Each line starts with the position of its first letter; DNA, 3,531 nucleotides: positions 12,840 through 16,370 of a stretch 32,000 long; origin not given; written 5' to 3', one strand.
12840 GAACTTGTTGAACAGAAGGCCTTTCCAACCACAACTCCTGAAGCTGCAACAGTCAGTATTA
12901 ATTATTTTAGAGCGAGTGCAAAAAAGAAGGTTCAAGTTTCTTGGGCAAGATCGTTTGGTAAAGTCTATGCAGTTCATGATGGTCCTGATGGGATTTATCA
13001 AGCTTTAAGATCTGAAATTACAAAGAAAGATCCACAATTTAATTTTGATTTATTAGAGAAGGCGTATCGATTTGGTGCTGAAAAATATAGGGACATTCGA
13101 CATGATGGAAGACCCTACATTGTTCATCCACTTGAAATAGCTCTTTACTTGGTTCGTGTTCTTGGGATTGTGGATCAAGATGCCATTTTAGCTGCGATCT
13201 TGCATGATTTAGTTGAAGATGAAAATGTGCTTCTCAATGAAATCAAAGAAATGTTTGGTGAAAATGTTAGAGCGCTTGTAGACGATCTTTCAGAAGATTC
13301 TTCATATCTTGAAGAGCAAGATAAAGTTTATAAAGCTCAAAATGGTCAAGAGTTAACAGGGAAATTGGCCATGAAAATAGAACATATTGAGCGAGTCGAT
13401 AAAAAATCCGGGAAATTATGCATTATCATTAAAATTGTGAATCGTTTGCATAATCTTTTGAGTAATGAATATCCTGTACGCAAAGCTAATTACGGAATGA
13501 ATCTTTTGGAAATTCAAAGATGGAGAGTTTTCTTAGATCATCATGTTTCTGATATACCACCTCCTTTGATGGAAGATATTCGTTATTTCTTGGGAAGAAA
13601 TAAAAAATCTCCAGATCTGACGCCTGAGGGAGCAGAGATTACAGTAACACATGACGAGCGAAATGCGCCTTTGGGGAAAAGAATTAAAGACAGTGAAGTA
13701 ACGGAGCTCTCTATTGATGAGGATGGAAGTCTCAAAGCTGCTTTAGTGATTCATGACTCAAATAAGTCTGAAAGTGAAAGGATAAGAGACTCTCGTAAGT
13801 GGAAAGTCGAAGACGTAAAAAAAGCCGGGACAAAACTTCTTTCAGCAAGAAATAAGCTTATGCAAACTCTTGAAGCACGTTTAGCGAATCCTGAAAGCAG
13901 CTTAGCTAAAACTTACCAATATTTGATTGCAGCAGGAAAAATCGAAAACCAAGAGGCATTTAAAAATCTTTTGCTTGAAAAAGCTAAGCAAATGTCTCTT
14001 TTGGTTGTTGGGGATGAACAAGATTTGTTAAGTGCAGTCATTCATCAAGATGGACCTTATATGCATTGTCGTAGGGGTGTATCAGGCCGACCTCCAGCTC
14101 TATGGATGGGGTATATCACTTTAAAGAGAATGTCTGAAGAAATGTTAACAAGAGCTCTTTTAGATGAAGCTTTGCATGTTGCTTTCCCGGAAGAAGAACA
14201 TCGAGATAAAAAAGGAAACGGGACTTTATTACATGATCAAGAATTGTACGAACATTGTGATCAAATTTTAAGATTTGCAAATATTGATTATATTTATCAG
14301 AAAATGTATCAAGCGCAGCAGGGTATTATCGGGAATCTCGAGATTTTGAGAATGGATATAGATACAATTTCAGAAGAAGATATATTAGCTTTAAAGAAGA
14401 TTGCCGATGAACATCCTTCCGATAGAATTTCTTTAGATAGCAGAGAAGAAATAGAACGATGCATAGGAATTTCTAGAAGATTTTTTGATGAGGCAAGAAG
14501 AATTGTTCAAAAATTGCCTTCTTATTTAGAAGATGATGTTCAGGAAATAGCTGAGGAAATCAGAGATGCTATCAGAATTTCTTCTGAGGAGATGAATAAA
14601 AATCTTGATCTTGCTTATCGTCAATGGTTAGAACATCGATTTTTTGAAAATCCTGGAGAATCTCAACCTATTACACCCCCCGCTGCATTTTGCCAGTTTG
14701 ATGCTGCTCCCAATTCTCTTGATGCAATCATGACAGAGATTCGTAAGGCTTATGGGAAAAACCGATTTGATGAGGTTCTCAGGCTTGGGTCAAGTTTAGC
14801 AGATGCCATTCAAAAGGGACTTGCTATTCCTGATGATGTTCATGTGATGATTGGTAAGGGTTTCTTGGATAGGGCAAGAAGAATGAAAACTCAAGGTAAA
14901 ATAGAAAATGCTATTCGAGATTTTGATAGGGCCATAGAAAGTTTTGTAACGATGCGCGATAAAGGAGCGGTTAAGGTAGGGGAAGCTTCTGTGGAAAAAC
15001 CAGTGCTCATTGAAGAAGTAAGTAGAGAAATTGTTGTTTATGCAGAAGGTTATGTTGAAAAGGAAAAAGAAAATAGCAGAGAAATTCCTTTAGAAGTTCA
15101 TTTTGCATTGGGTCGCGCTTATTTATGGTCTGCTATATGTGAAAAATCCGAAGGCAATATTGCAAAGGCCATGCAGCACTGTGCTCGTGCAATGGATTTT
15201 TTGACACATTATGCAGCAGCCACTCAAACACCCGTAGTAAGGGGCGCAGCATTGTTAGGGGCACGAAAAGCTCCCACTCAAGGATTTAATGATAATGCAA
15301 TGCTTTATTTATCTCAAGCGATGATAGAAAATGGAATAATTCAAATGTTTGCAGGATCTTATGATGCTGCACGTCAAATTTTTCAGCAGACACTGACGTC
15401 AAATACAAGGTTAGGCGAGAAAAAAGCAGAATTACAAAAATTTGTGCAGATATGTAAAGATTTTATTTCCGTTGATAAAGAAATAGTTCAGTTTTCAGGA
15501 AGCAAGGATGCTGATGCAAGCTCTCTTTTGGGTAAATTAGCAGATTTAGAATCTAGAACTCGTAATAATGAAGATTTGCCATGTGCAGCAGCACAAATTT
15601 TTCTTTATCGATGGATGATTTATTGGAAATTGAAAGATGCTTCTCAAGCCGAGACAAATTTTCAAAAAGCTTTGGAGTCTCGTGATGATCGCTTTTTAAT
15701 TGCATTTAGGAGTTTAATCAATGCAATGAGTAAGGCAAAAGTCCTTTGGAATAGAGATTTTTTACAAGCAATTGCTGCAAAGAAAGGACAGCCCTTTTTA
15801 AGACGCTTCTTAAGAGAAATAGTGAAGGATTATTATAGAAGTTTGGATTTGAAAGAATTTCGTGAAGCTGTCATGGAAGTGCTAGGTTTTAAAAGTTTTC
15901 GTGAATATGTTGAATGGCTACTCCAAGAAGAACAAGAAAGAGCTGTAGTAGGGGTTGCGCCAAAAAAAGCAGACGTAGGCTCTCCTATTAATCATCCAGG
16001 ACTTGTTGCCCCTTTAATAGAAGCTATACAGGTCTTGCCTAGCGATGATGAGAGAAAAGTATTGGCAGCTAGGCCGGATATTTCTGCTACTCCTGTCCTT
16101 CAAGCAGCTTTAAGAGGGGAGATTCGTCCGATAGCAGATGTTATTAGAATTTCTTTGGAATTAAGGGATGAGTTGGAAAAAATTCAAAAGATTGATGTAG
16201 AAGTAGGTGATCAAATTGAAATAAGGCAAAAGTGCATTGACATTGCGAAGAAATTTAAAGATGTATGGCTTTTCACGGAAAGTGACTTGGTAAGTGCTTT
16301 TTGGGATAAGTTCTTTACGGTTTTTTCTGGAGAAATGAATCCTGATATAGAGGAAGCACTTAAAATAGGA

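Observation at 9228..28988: Uninterrupted 19.8-kb gene for a 6,586-aa, mostly helical, signal-peptide-bearing protein that strings together several unrelated enzyme modules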

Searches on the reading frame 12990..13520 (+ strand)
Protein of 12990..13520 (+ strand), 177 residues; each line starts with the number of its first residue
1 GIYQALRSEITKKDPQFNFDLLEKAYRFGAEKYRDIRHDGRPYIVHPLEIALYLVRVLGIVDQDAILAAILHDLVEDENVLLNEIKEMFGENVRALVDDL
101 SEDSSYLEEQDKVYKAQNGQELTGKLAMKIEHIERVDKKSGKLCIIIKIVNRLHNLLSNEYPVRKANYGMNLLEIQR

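Call 81: search_solved_structures(query=window:12990-13520:+, max_evalue=1e-8, show_alignments=3)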
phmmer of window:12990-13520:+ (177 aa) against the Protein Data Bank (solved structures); distinct sequences matched with E-value up to 1e-8: 14.
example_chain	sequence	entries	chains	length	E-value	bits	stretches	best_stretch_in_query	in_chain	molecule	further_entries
8acu_A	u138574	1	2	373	3.2e-14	56.5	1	20-158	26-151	GTP pyrophosphokinase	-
6yxa_A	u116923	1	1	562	5.5e-14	55.7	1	20-158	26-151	GTP pyrophosphokinase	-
3nr1_A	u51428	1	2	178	2.3e-13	53.7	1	21-111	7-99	HD domain-containing protein 3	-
7ohg_A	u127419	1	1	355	5e-13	52.6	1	22-165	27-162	Guanosine-3',5'-bis(Diphosphate) 3'-pyrophosphohydrolase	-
6s2t_A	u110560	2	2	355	5e-13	52.6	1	22-165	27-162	(P)ppGpp synthetase I, SpoT/RelA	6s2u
6s2v_A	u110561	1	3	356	5.1e-13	52.6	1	22-165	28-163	(P)ppGpp synthetase I, SpoT/RelA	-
5xnx_A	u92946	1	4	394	9.6e-13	51.7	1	15-160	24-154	Bifunctional (p)ppGpp synthase/hydrolase RelA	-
5vxa_A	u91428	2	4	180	2.2e-12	50.5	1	21-111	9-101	Guanosine-3',5'-bis(diphosphate) 3'-pyrophosphohydrolase MESH1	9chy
7oiw_A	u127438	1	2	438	3.1e-11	46.8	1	19-157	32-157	GTP pyrophosphokinase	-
8fr8_I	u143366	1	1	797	5.1e-11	46.1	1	15-161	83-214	GTP pyrophosphokinase RelA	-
7qps_A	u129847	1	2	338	2.9e-10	43.6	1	27-114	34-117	ACT domain protein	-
3nqw_A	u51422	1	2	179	4.1e-10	43.1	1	27-122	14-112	CG11900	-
1vj7_A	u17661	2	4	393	5.4e-10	42.8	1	25-157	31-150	Bifunctional RELA/SPOT | Bifunctional (p)ppGpp synthase/hydrolase RelA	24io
7qpr_A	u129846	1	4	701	1.5e-09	41.3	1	27-114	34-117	ACT domain protein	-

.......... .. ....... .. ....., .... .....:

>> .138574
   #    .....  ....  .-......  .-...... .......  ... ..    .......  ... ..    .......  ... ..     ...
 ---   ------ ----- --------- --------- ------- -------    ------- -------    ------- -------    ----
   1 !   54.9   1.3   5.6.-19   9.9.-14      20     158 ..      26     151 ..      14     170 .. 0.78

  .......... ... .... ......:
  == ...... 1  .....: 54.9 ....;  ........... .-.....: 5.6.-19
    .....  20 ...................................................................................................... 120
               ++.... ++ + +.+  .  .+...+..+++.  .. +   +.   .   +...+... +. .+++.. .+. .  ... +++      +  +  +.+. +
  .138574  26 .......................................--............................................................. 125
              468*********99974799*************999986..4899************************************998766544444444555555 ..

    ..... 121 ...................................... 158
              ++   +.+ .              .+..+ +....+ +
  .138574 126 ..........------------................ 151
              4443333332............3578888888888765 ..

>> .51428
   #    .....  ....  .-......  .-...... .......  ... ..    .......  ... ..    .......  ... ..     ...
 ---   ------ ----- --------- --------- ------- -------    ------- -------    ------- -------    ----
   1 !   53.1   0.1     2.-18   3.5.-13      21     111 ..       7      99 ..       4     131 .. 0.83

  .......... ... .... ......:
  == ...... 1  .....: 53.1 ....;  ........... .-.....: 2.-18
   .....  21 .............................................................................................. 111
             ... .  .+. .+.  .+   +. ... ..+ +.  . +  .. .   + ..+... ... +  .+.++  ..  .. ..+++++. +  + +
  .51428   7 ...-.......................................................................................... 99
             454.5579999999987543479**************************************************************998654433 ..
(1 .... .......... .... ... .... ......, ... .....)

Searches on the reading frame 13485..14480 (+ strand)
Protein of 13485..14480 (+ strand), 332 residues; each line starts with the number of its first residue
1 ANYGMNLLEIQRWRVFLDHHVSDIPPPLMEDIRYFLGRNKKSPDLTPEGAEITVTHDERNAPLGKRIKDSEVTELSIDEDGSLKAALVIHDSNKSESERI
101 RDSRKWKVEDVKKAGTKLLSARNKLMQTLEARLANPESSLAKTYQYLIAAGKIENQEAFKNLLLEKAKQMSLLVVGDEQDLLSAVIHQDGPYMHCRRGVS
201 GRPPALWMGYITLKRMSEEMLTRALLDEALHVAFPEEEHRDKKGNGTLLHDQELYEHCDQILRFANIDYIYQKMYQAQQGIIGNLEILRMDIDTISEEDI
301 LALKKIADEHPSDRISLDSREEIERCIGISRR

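Call 64: search_protein_families(library=pfam, proteins=[window:13485-14480:+], max_evalue=10)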
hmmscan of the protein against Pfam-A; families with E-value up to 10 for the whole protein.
window:13485-14480:+ (332 aa): 1 family
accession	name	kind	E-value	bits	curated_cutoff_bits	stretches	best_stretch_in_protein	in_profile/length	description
PF15237.11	PTRF_SDPR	-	0.0094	16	30.5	1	70-138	148-216/250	PTRF/SDPR family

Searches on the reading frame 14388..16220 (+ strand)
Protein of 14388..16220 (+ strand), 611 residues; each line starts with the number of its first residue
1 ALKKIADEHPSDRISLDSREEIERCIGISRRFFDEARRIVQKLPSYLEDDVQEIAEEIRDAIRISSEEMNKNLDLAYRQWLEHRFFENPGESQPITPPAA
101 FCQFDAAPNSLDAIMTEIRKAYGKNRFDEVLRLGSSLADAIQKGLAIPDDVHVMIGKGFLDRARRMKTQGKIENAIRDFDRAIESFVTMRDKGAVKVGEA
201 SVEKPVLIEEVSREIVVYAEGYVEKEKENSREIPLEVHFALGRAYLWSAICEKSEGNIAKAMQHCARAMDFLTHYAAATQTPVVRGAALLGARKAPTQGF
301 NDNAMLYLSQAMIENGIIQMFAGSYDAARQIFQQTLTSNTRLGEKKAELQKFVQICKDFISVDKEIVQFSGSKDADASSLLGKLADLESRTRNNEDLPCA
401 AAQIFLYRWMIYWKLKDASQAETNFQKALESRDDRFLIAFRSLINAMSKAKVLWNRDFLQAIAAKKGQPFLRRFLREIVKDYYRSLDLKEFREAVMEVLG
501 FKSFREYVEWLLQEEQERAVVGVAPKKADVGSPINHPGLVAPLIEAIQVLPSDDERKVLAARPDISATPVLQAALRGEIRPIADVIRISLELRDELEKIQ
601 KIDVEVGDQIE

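Call 64: search_protein_families(library=pfam, proteins=[window:14388-16220:+], max_evalue=10)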
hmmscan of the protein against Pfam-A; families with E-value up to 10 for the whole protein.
window:14388-16220:+ (611 aa): 13 families
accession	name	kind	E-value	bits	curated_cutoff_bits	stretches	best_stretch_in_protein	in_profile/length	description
PF00515.34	TPR_1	-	2.1e-06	27.7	27.8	2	169-184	14-29/34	Tetratricopeptide repeat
PF07719.23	TPR_2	-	4.7e-06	26.8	27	2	411-430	10-29/34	Tetratricopeptide repeat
PF13181.12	TPR_8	-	2.7e-05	24.4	25.7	1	410-432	9-31/34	Tetratricopeptide repeat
PF13428.12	TPR_14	-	0.0022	19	23.5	0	160-184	5-29/44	Tetratricopeptide repeat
PF13424.12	TPR_12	-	0.0023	18.5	30.1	2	311-344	5-38/77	Tetratricopeptide repeat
PF13174.12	TPR_6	-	0.0076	17.3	26.3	0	304-336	2-27/33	Tetratricopeptide repeat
PF13432.12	TPR_16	-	0.031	15.2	32.7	0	161-186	2-27/65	Tetratricopeptide repeat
PF25058.1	ARM_TT21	-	0.047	14.1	27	0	246-278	11-43/155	Tetratricopeptide repeat protein 21 ARM repeat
PF25789.1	TPR_NAA35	-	0.051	12.9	27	1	324-358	309-343/376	NAA35-like, TPR repeats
PF13374.12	TPR_10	-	0.058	13.9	27.5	0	323-340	16-33/42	Tetratricopeptide repeat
PF11433.13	DUF3198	-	0.095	12.9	28.7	1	440-473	6-39/50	Protein of unknown function (DUF3198)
PF18631.6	Cucumopine_C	-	0.099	13.3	27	1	329-407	53-130/141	Cucumopine synthase C-terminal helical bundle domain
PF08780.16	NTase_sub_bind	-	0.13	12.7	31.8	1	308-339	24-55/126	Nucleotidyltransferase substrate binding protein like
